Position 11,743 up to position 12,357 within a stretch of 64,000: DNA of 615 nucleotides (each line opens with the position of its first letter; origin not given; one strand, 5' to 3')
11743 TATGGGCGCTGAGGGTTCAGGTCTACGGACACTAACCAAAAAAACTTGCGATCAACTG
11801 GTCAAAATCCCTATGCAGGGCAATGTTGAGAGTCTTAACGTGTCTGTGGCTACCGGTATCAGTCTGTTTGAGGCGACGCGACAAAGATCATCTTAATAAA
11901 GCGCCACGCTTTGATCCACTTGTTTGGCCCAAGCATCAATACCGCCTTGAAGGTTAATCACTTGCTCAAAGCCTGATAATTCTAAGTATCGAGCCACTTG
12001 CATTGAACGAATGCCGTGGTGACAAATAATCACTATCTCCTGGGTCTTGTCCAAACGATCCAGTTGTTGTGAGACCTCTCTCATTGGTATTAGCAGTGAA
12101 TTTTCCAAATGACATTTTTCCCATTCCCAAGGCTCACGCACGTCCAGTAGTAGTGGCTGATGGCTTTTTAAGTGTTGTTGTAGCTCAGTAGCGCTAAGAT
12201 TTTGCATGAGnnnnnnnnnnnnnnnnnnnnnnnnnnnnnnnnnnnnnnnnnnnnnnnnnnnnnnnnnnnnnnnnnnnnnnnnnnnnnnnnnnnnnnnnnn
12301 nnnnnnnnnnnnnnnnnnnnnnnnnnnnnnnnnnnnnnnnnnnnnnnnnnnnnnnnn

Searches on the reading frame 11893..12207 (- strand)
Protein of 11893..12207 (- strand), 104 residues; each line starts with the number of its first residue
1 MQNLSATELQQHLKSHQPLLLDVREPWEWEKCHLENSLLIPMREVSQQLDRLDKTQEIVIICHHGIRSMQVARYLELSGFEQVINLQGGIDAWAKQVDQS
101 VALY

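Call 3: search_protein_families(library=pfam, proteins=[window:11893-12207:-], max_evalue=0.01)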
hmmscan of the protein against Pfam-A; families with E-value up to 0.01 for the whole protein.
window:11893-12207:- (104 aa): 1 family
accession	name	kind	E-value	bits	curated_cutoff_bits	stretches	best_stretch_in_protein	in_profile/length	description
PF00581.25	Rhodanese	-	4.6e-22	78.8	22.2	1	5-95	1-101/102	Rhodanese-like domain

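Call 4: search_protein_families(library=ncbifam, proteins=[window:11893-12207:-], max_evalue=0.01)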
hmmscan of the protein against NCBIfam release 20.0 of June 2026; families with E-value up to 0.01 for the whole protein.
window:11893-12207:- (104 aa): 20 families
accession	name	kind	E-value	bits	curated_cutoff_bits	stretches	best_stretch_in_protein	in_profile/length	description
NF005902.0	PRK07878.1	equivalog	8.7e-20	71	647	1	4-104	289-392/392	adenylyltransferase/sulfurtransferase MoeZ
NF001195.0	PRK00162.1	equivalog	2.7e-16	59.8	102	1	3-101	6-104/108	thiosulfate sulfurtransferase GlpE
NF045521.1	rhoda_near_glyco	subfamily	4e-16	59.1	145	1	7-96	23-111/144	rhodanese homology domain-containing protein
NF005646.0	PRK07411.1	equivalog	1.2e-14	54.3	633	1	1-104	281-390/390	molybdopterin-synthase adenylyltransferase MoeB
NF006444.0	PRK08762.1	equivalog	1.2e-14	53.8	449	1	2-96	15-110/387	molybdopterin-synthase adenylyltransferase MoeB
NF001133.1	PRK00142.1-1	equivalog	4.8e-12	45.9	170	1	3-101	107-211/229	oxygen-dependent tRNA uridine(34) hydroxylase TrhO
NF041203.1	rhodanese_LYCAU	equivalog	1.3e-11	44.3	115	1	2-96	21-119/126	rhodanese-related (seleno)protein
TIGR04271.1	ThiI_C_thiazole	equivalog_domain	2.2e-08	34.1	70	1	4-83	14-96/101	thiazole biosynthesis protein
NF008750.0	PRK11784.1-2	equivalog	2.7e-07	30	241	1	43-100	74-132/346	tRNA 2-selenouridine(34) synthase MnmH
NF007627.0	PRK10287.1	equivalog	4.5e-06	26.8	102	1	21-92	24-96/104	thiosulfate sulfurtransferase PspE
NF003703.0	PRK05320.1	equivalog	6.3e-05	22.7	331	1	19-98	133-218/280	sulfurtransferase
NF033833.0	rhodan_ChrE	equivalog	6.9e-05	22.8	120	1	4-96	5-100/108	rhodanese family chromate resistance protein ChrE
NF045694.1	seleno_TsoB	exception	8.5e-05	20.8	805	1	5-96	47-152/572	rhodanese/DsbD fusion-like selenoprotein TsoB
NF004111.0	PRK05600.1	equivalog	0.0001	21.6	437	1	6-92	275-370/371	ThiF family adenylyltransferase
TIGR02981.1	phageshock_pspE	exception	0.00011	22.5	126.3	1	21-91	22-93/101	thiosulfate sulfurtransferase PspE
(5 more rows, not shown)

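Call 5: search_protein_families(library=padloc, proteins=[window:11893-12207:-], max_evalue=0.01)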
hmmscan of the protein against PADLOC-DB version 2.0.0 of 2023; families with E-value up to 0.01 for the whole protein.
window:11893-12207:- (104 aa): 0 families
